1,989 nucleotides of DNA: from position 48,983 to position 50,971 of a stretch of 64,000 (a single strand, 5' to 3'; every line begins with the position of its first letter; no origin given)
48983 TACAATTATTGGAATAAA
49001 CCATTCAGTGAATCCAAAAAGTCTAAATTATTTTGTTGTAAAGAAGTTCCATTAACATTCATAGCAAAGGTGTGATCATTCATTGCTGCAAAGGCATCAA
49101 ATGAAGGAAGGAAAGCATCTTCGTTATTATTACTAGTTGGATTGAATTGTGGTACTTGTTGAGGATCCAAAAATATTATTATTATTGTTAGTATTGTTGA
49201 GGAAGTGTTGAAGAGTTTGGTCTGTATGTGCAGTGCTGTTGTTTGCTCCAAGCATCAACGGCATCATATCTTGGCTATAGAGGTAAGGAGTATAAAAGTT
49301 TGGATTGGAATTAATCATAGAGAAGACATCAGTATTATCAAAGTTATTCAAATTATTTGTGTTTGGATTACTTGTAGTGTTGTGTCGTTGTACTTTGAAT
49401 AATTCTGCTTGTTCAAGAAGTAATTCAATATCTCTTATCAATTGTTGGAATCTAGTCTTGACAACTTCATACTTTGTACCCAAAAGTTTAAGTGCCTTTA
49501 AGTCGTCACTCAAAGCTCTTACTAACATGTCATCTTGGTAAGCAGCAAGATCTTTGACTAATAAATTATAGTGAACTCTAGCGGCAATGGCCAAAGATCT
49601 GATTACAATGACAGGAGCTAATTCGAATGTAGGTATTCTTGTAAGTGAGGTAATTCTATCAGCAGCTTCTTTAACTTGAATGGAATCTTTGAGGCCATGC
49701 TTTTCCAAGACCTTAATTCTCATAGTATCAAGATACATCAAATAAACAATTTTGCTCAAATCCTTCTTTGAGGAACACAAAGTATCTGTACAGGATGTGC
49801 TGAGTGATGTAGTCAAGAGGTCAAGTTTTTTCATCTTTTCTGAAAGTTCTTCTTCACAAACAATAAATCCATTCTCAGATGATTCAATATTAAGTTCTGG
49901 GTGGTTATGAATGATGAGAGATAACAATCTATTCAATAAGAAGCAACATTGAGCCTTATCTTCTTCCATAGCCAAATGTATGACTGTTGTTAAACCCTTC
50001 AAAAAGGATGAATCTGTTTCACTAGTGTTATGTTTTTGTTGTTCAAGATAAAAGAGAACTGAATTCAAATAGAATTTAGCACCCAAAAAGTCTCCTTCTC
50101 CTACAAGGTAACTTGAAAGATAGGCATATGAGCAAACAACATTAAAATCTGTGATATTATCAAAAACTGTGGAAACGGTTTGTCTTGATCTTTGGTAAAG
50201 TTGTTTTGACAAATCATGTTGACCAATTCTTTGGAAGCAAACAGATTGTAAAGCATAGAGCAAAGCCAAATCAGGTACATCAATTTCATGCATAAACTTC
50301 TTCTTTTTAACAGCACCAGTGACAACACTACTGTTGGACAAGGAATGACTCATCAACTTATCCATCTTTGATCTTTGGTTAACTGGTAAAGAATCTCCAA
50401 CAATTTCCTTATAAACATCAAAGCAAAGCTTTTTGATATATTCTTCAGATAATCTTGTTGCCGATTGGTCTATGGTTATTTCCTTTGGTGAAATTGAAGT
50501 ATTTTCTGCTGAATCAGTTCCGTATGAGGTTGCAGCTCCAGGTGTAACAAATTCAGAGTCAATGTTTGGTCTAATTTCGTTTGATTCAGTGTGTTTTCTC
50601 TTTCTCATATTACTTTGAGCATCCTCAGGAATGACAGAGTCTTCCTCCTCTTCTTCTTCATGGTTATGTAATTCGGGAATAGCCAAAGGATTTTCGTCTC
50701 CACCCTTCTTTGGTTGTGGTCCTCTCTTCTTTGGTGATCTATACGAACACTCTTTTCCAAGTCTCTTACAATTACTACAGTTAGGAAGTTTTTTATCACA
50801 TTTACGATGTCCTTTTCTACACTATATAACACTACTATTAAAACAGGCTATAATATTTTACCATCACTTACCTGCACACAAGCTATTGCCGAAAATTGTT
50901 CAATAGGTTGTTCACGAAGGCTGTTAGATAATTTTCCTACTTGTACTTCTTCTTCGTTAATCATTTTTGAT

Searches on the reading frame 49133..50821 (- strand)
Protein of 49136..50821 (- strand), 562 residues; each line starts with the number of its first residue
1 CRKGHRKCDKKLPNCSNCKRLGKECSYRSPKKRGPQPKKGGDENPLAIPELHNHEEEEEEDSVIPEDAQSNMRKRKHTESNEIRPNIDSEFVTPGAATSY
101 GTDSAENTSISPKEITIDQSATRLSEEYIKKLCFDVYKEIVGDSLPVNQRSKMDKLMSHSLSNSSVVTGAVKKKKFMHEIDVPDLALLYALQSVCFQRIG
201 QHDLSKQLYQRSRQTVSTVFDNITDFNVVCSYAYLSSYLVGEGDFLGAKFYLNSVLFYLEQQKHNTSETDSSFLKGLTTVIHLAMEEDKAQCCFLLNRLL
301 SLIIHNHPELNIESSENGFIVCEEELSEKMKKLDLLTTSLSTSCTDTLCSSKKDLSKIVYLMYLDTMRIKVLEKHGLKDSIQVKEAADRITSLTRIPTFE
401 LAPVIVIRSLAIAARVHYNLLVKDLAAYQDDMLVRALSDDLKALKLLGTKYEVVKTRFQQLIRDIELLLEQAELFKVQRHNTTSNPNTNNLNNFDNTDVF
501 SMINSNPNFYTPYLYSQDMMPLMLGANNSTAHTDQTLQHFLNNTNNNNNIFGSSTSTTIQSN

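Call 38: search_protein_families(library=pfam, proteins=[window:49133-50686:-], max_evalue=0.0001)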
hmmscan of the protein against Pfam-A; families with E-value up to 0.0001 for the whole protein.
window:49133-50686:- (517 aa): 0 families

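Call 55: search_protein_representatives(protein=window:49136-50821:-)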
Query: 562 residues. Proteins with E-value up to 0.001 (for the whole library): 192; up to 1e-10: 73; up to 1e-30: 3. The best 150 are listed.
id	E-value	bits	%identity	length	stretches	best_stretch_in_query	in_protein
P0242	0.0e+00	1110.7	99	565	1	46-552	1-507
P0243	8.8e-33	130.5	35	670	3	182-299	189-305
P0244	6.7e-31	124.3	34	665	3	124-268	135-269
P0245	1.0e-28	117.1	33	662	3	122-303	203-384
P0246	1.5e-28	116.6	35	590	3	181-294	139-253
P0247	5.0e-26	108.2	33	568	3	164-293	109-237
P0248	5.3e-25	104.8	27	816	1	181-473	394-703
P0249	2.4e-23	99.4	30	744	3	115-267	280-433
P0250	2.4e-23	99.3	26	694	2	1-255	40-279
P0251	2.5e-23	99.3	30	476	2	183-479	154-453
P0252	6.4e-22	94.7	27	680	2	93-476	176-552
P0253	1.1e-21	94.0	32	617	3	1-46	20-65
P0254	3.6e-21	92.2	28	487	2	104-287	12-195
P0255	3.9e-21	92.1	27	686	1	1-491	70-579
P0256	1.3e-20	90.4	26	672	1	1-468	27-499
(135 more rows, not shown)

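Call 57: find_encoding_contigs(protein=P0242, flank=10000, max_places=6)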
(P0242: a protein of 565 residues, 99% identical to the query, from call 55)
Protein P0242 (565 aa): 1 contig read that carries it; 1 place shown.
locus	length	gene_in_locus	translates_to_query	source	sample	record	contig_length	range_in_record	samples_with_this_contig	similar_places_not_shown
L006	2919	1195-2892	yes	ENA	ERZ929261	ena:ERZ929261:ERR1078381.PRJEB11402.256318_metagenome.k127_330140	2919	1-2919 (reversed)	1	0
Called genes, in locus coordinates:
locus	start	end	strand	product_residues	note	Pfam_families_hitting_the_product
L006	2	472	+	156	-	?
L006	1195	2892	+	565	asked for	-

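Call 62: list_cluster_members(proteins=[P0242, P0122])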
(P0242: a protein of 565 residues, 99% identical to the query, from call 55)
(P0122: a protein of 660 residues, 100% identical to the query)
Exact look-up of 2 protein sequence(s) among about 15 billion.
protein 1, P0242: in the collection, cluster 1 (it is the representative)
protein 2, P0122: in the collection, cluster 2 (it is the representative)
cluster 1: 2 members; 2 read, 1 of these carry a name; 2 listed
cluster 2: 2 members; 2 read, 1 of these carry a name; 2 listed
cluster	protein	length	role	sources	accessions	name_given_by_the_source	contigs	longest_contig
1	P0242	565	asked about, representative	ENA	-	-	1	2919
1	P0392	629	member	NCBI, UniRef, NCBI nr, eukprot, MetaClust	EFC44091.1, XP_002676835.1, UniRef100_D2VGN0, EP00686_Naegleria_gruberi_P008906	predicted protein [Naegleria gruberi] | Predicted protein n=1 Tax=Naegleria gruberi TaxID=5762 RepID=D2VGN0_NAEGR | uncharacterized protein NAEGRDRAFT_79904 [Naegleria gruberi]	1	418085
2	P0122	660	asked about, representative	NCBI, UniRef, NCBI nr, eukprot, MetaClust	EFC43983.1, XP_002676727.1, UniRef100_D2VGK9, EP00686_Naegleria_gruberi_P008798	predicted protein [Naegleria gruberi] | Predicted protein n=1 Tax=Naegleria gruberi TaxID=5762 RepID=D2VGK9_NAEGR | uncharacterized protein NAEGRDRAFT_36811 [Naegleria gruberi]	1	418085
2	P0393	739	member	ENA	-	-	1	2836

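Call 64: find_encoding_contigs(protein=P0393, flank=10000, max_places=3)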
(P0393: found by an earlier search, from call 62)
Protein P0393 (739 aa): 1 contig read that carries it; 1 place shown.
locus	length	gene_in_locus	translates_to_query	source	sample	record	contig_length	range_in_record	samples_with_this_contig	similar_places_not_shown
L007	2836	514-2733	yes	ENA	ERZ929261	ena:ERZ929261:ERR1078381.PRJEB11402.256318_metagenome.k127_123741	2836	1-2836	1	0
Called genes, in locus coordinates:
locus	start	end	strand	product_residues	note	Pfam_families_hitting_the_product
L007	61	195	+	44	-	-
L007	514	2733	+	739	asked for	PF01432:Peptidase_M3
